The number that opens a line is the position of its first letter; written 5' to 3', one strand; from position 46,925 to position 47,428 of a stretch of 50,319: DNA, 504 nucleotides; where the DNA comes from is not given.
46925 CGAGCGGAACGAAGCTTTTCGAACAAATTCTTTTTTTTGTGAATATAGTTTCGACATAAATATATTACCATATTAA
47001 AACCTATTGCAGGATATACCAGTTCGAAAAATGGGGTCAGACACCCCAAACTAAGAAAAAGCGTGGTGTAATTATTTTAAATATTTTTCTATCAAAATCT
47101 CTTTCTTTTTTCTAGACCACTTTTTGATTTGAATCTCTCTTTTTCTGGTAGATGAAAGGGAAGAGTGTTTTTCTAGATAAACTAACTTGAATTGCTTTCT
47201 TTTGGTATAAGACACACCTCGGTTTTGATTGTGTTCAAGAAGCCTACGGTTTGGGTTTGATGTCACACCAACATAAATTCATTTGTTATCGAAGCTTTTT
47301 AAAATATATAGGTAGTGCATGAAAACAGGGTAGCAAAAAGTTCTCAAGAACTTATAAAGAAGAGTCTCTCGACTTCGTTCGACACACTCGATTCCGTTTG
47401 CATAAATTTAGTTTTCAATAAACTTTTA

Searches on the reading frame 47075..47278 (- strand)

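Call 106: search_protein_families(library=pfam, proteins=[window:47075-47278:-], max_evalue=0.01)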
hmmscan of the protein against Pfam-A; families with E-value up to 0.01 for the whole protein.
window:47075-47278:- (68 aa): 1 family
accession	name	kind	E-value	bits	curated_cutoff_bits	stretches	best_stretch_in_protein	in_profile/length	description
PF01541.30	GIY-YIG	-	1.2e-13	51.5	22.6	1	1-59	15-76/78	GIY-YIG catalytic domain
